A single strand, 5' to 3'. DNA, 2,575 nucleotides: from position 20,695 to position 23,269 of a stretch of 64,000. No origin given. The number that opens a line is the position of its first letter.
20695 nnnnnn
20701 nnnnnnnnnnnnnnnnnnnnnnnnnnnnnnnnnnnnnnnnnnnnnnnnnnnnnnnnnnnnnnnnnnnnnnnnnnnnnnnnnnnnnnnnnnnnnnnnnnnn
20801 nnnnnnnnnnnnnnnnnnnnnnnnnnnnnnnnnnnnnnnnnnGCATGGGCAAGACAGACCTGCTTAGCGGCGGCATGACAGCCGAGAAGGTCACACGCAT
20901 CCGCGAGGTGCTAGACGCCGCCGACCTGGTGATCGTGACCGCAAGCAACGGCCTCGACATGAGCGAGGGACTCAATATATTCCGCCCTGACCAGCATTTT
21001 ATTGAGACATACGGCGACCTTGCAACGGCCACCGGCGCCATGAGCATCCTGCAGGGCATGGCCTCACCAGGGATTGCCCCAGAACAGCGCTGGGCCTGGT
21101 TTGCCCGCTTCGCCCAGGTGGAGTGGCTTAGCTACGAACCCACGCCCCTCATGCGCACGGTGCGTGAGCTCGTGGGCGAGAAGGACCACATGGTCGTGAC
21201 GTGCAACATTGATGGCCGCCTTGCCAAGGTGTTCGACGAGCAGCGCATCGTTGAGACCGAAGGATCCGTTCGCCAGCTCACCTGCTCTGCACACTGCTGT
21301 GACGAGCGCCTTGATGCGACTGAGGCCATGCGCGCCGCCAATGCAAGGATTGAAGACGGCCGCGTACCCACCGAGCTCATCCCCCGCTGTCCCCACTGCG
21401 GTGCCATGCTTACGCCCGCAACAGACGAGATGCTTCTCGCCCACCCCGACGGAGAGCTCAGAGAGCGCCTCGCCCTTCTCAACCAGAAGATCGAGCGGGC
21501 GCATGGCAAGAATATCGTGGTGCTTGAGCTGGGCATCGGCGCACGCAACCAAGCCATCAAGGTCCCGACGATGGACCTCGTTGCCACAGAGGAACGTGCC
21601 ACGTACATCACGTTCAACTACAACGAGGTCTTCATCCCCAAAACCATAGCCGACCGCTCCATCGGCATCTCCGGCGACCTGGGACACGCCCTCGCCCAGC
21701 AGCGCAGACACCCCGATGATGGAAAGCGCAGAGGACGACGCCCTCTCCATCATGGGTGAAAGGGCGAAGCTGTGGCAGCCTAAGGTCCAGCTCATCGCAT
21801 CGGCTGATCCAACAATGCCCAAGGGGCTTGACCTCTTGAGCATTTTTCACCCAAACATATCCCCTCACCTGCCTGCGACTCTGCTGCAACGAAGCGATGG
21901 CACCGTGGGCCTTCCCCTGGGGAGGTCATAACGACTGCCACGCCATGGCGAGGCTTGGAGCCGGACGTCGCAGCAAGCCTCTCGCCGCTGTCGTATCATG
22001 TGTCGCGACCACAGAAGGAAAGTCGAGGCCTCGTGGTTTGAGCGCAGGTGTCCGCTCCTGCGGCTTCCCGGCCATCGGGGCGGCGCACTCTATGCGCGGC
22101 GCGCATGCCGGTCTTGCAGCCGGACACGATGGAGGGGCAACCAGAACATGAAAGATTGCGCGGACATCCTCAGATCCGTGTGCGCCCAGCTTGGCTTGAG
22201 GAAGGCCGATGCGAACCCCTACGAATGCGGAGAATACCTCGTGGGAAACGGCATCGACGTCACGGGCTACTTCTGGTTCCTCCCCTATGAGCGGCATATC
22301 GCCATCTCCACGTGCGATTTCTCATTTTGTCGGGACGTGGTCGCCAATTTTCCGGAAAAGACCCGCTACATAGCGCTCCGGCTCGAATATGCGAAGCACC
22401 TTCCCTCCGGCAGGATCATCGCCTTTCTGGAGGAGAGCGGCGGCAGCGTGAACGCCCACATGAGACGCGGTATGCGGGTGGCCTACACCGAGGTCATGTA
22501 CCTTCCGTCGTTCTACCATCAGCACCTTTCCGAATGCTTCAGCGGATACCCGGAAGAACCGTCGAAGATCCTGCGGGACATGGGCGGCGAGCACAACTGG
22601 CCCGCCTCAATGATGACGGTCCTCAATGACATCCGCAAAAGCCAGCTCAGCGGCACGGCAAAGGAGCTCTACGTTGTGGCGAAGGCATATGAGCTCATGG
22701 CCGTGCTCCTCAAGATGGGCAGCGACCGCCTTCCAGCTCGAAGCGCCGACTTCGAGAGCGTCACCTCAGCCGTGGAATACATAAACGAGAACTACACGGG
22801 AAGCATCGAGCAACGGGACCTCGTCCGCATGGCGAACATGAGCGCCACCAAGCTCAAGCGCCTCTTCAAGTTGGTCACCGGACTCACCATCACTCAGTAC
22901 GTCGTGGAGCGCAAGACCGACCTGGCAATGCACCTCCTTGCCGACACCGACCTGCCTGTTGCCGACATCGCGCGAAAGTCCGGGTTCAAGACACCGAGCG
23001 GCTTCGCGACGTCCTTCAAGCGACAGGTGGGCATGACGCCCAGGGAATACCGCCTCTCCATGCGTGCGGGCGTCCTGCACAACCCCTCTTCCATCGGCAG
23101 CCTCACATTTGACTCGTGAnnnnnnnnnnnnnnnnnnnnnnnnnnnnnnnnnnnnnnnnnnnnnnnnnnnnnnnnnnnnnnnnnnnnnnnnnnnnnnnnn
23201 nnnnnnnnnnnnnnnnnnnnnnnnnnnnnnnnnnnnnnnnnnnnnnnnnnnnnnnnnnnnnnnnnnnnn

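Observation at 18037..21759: TetR-linked cluster of three divergent SIR2-like paralogues, all lacking the sirtuin catalytic histidine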

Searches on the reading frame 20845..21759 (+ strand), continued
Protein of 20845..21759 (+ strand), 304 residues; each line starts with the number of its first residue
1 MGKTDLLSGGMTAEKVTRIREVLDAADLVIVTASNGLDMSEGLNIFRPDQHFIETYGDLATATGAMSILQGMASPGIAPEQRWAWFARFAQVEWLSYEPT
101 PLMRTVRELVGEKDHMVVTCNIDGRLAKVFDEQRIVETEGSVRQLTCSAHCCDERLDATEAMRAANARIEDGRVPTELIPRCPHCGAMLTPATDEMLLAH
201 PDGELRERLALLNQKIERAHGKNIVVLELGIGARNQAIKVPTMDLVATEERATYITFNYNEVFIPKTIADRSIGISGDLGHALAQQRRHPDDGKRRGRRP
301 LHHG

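Call 43: search_protein_families(library=ncbifam, proteins=[L046:8836-10305:+, L012:6967-8088:+], max_evalue=0.1)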
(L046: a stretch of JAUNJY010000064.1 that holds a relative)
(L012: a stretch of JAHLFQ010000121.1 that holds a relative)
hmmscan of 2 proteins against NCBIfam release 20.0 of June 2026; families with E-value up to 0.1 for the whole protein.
L046:8836-10305:+ (489 aa): 2 families
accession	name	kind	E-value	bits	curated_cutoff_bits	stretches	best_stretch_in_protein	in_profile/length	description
NF001753.0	PRK00481.1-3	subfamily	4.5e-07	29.1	243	1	28-199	3-158/252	NAD-dependent protein deacylase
NF001752.0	PRK00481.1-1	equivalog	0.00067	19.2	221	1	28-167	4-138/242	NAD-dependent protein deacylase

L012:6967-8088:+ (373 aa): 4 families
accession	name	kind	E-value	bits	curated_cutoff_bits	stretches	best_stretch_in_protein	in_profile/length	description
NF050097.1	BiurAmidohydBiuH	equivalog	0.00013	21.5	370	1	261-360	108-201/221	biuret amidohydrolase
NF008623.0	PRK11609.1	equivalog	0.00036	20.4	174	0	194-248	2-60/213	bifunctional nicotinamidase/pyrazinamidase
NF045665.1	NTPtran_DVU1551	equivalog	0.0018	17.4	315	1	35-133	212-301/359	DVU_1551 family NTP transferase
TIGR00277.1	HDIG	domain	0.0043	16.9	27.6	1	39-101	3-69/84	HDIG domain-containing metalloprotein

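Call 57: predict_structure(alignment_id=A3)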
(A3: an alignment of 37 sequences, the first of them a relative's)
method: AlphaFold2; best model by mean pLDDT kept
length: 304 residues; sequences in the alignment: 37
mean_pLDDT: 92.7   pTM: 0.89
mean pLDDT of the five models: 92.7, 92.7, 92.4, 92.0, 92.0
residues with pLDDT >= 90: 253; 70-90: 28; 50-70: 20; < 50: 3
segments of 3 or more residues with pLDDT < 50: none
pLDDT, mean of each block of 10 residues (from residue 1): 63 89 97 96 97 98 98 95 99 98 95 97 98 98 97 96 99 98 98 95 95 98 98 92 98 94 94 90 75 55 66
secondary structure, 60 per line:
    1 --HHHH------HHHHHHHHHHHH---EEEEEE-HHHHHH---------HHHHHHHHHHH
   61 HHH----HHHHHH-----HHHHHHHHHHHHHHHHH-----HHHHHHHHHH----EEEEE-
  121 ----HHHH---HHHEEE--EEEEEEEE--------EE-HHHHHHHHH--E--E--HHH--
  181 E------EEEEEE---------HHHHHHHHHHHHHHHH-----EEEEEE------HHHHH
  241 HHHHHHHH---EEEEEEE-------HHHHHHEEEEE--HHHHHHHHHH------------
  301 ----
elements in order: H3-6 H13-24 E28-33 H35-40 H50-63 H68-73 H79-95 H101-110 E115-119 H125-128 E135-137 E140-147 H159-167 E188-193 H203-218 E224-229 H236-248 E252-258 H266-271 E272-276 H279-288

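Call 61: fold_search(model_id=the predicted structure, library=pdb)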
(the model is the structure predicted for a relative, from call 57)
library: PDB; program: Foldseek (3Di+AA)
matches with E <= 10: 796; with E <= 0.001: 217
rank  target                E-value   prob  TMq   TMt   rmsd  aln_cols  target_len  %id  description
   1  5a3a                  5.0e-22  1.00  0.78  0.82   2.9       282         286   19  Crystal structure of the ADP-ribosylating sirtuin (SirTM) from Streptococcus pyogenes (Apo form) (released 2015-07-29)
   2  8rsn_B                2.4e-16  1.00  0.69  0.41   4.1       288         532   23  macrodomain-fused SirTM (Mfs1) from Fusarium oxysporum f. sp. cubense race 1 (released 2024-09-25)
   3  8rsn_A                1.9e-15  1.00  0.70  0.41   4.1       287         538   23  macrodomain-fused SirTM (Mfs1) from Fusarium oxysporum f. sp. cubense race 1 (released 2024-09-25)
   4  2b4y_A                7.1e-12  1.00  0.57  0.65   6.3       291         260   20  Crystal Structure of Human Sirtuin homolog 5 (released 2006-02-28)
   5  2b4y_B                1.6e-11  1.00  0.57  0.65   6.4       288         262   19  Crystal Structure of Human Sirtuin homolog 5 (released 2006-02-28)
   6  4uub_B                1.8e-11  1.00  0.58  0.65   5.3       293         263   19  Crystal structure of zebrafish Sirtuin 5 in complex with 2R-butyl- succinylated CPS1-peptide (released 2014-08-20)
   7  3riy_A                2.3e-11  1.00  0.58  0.63   6.2       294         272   18  Sirt5 is an NAD-dependent protein lysine demalonylase and desuccinylase (released 2011-11-23)
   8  6eo0_B                2.6e-11  1.00  0.60  0.65   5.5       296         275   19  Zebrafish Sirt5 in complex with stalled peptidylimidate and bicyclic intermediate of inhibitory compound 29 (released 2017-11-01)
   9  6aco_A                2.7e-11  1.00  0.59  0.65   5.4       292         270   19  histone lysine desuccinylase Sirt5 in complex with succinyl peptide H2BK120 (released 2019-07-24)
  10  8z56_A                2.9e-11  1.00  0.61  0.68   4.9       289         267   19  Crystal structure of human Q140L-SIRT5 in complex with succinylated Prx1 fragment (released 2024-10-09)
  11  4f4u_B                2.9e-11  1.00  0.56  0.63   6.1       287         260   20  The bicyclic intermediate structure provides insights into the desuccinylation mechanism of SIRT5 (released 2012-06-20)
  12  6enx                  3.3e-11  1.00  0.58  0.65   5.5       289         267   19  Zebrafish Sirt5 in complex with stalled bicyclic intermediate of inhibitory compound 10 (released 2017-11-01)
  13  4f4u_A                3.3e-11  1.00  0.56  0.63   6.4       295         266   18  The bicyclic intermediate structure provides insights into the desuccinylation mechanism of SIRT5 (released 2012-06-20)
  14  5xhs                  3.9e-11  1.00  0.60  0.68   4.8       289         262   18  Crystal structure of SIRT5 complexed with a fluorogenic small-molecule substrate SuBKA (released 2018-05-02)
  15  6acp_A                3.9e-11  1.00  0.59  0.66   5.1       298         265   18  histone lysine desuccinylase Sirt5 in complex with succinyl peptide H4K91 (released 2019-07-24)
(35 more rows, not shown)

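Call 62: search_protein_representatives(alignment_id=A3)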
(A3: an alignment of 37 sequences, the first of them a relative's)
Query: 37 sequences, 283 profile positions. Proteins with E-value up to 0.001 (for the whole library): 3957; up to 1e-10: 1917; up to 1e-30: 296. The best 150 are listed.
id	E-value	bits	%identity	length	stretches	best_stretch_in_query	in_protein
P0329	2.0e-126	437.2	-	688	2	7-281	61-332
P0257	8.0e-118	409.0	-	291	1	4-278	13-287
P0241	1.3e-116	405.0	-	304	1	2-280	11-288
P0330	2.7e-108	377.7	-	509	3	5-280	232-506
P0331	7.6e-98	343.4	-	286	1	5-281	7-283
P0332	1.3e-95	336.1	-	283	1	5-277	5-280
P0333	4.0e-95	334.5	-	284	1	5-281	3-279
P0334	1.5e-94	332.6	-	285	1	5-279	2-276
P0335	1.4e-92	326.2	-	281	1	9-282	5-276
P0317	3.0e-92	325.1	-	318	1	5-280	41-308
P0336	4.9e-91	321.1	-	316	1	4-280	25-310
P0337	1.5e-89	316.2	-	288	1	3-282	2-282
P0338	7.6e-89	313.9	-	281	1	9-281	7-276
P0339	1.2e-88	313.2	-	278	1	2-281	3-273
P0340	7.0e-86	304.2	-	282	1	4-281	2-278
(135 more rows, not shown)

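Call 64: find_encoding_contigs(protein=P0280, flank=6000, max_places=2)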
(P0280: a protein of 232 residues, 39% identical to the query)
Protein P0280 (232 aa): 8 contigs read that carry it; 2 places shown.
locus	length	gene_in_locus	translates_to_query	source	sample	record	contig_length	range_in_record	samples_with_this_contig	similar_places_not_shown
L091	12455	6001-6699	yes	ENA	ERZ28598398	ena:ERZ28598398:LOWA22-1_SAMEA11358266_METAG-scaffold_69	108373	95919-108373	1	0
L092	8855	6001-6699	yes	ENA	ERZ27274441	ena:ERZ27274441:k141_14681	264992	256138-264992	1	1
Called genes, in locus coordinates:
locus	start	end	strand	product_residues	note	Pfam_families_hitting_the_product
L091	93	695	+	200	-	PF03575:Peptidase_S51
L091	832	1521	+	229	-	PF07751:Abi_2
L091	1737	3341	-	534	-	PF17389:Bac_rhamnosid6H, PF17390:Bac_rhamnosid_C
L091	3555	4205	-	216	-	PF08531:Bac_rhamnosid_N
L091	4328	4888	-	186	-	PF00440:TetR_N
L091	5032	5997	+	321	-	-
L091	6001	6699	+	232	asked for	-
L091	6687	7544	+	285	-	-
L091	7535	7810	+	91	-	PF14088:DUF4268 (weak)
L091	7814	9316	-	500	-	PF14657:Arm-DNA-bind_4 (weak), PF14659:Phage_int_SAM_3, PF00589:Phage_integrase, PF21983:NikA-like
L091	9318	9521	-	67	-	-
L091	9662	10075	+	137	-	PF12844:HTH_19 (weak), PF13560:HTH_31, PF01381:HTH_3, PF13443:HTH_26 (faint)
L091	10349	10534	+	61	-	-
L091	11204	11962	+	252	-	PF01420:Methylase_S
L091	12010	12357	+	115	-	-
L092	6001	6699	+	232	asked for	-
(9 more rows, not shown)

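Call 76: search_dna_similar(query=window:20845-21759:+, collection=plasmids, mode=protein, max_rows=15)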
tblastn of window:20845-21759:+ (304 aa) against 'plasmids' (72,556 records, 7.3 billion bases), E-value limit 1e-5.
Records with a match: 36; places in all: 52; records where one place covers at least 80% of the query: 29.
Best place of each record, by identity: <60% 36.
By first word of the organism name: Lactiplantibacillus 10; Vibrio 4; Levilactobacillus 2; Burkholderia 2; Paenibacillus 1; Mesobacillus 1; Pediococcus 1; Treponema 1; Subdoligranulum 1; Streptomyces 1; and 12 more.
By predicted mobility (MOB-suite, as given by PLSDB): non-mobilizable 20; mobilizable 13; conjugative 3.
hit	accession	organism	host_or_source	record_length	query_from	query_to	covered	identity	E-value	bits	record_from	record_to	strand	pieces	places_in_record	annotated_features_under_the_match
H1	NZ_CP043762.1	Paenibacillus sp. 37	whole organism,rhizosphere of Abies ...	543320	14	283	89%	40.4%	2e-55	200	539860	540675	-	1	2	Sir2 family NAD-dependent protein deacetylase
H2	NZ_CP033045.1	Mesobacillus foraminis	cell culture,Red Sea lagoons-Mangrove ...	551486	14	285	89%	38.0%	1e-55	201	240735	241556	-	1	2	Sir2 family NAD-dependent protein deacetylase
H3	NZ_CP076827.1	Lactiplantibacillus plantarum 2025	milk products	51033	11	285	90%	32.4%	7e-36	144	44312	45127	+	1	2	Sir2 silent information regulator family NAD-dependent deacetylase | hypothetical protein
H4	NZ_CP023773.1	Lactiplantibacillus plantarum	pure culture,Chinese fermented ...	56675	16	283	88%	32.2%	3e-33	136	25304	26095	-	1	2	cupin domain-containing protein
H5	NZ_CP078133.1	Lactiplantibacillus plantarum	isolated strain,food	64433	16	283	88%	32.2%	3e-33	136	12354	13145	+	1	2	cupin domain-containing protein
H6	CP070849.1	Lactiplantibacillus plantarum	bacterial isolate,Fu-Tsai (Fermented ...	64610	16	283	88%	32.2%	3e-33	136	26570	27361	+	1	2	Sir2 silent information regulator family NAD-dependent deacetylase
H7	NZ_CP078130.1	Lactiplantibacillus plantarum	isolate from food,food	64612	16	283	88%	32.2%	3e-33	136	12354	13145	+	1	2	cupin domain-containing protein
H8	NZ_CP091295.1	Lactiplantibacillus plantarum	isolate,food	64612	16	283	88%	32.2%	3e-33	136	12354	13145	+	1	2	cupin domain-containing protein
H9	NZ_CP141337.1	Lactiplantibacillus plantarum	whole organism,fermented food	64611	16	283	88%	32.2%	3e-33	136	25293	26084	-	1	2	cupin domain-containing protein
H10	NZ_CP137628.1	Pediococcus pentosaceus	isolate,cucumber fermentation brine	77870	16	283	88%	32.2%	4e-33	135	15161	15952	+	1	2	cupin domain-containing protein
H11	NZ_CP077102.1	Lactiplantibacillus pentosus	-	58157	16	283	88%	32.2%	5e-33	135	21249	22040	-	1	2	cupin domain-containing protein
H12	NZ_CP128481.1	Lactiplantibacillus plantarum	cell culture,fermented kimchi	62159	16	283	88%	31.9%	2e-32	133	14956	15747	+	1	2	cupin domain-containing protein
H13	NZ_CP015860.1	Lactiplantibacillus plantarum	Bos taurus,raw cow milk,raw cow milk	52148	16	283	88%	31.9%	6e-31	129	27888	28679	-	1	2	cupin domain-containing protein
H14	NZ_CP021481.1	Levilactobacillus brevis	cell culture,food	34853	20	283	87%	31.2%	5e-29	124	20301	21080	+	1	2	cupin domain-containing protein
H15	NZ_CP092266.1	Levilactobacillus brevis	Fermented vegetables,Yeshanjun pickle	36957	20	283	87%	31.2%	5e-29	124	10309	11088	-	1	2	cupin domain-containing protein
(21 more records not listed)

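Call 79: get_annotated_region(hit=H4, flank=6000)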
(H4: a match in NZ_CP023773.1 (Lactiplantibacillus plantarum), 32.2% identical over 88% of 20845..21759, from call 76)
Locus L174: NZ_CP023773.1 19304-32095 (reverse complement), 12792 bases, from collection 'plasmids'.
description: Lactiplantibacillus plantarum strain PC520 plasmid p1, complete sequence
organism: Lactiplantibacillus plantarum (NCBI taxid 1590)
taxonomy: Bacteria; Bacillota; Bacilli; Lactobacillales; Lactobacillaceae; Lactiplantibacillus; Lactiplantibacillus plantarum
host: -; source: pure culture,Chinese fermented food-pickles; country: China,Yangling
typing (MOB-suite, as given by PLSDB): conjugative; replicon rep_cluster_1328; relaxase MOBQ; mating-pair formation MPF_T
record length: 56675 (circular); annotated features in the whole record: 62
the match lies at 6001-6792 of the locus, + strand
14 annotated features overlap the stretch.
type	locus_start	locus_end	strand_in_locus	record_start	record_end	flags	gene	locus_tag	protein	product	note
CDS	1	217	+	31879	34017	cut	topB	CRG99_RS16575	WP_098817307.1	DNA topoisomerase III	GO:0006265 - DNA topological change [Evidence IEA]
CDS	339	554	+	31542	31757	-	-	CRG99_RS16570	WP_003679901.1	hypothetical protein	-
CDS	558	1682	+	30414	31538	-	-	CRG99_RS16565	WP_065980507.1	ArdC-like ssDNA-binding domain-containing protein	-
CDS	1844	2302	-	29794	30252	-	-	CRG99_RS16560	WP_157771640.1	IS3 family transposase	GO:0015074 - DNA integration [Evidence IEA]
CDS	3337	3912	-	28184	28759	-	-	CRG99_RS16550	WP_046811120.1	TetR/AcrR family transcriptional regulator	GO:0006355 - regulation of DNA-templated transcription [Evidence IEA]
CDS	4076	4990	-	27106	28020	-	-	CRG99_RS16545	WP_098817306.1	IS30 family transposase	-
CDS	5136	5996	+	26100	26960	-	-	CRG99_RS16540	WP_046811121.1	Sir2 silent information regulator family NAD-dependent deacetylase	-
CDS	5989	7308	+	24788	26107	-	-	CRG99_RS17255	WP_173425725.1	cupin domain-containing protein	-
CDS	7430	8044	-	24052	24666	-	-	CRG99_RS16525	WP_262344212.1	transposase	-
CDS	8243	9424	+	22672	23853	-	-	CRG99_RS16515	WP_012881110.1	bifunctional 3,4-dihydroxy-2-butanone-4-phosphate synthase/GTP cyclohydrolase II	-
CDS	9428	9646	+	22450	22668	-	-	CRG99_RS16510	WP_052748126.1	6,7-dimethyl-8-ribityllumazine synthase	-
CDS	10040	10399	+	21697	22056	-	-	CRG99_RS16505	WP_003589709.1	type II toxin-antitoxin system RelE/ParE family toxin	-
CDS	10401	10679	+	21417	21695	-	-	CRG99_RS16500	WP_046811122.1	helix-turn-helix domain-containing protein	-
CDS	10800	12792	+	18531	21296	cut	-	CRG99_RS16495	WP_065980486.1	DNA methyltransferase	-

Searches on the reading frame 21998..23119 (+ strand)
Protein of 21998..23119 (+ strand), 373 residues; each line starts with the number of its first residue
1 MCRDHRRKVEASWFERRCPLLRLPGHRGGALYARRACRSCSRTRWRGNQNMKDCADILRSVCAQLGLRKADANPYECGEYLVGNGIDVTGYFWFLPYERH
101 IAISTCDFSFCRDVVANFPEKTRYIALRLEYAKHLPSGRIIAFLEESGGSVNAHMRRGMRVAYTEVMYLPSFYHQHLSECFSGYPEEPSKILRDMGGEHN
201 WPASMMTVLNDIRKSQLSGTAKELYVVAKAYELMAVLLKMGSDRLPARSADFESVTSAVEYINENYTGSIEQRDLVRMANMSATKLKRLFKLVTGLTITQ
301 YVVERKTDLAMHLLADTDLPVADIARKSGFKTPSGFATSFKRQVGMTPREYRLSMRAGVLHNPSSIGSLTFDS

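Call 16: search_protein_families(library=pfam, proteins=[window:21998-23119:+], max_evalue=0.001)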
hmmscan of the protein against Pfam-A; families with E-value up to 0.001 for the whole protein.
window:21998-23119:+ (373 aa): 2 families
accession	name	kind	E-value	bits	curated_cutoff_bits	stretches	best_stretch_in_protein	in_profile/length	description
PF12833.13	HTH_18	-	3.3e-23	82.2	33.6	1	275-352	1-78/80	Helix-turn-helix domain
PF00165.29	HTH_AraC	-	4.2e-14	52.7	26.6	1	315-352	2-41/42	Bacterial regulatory helix-turn-helix proteins, AraC family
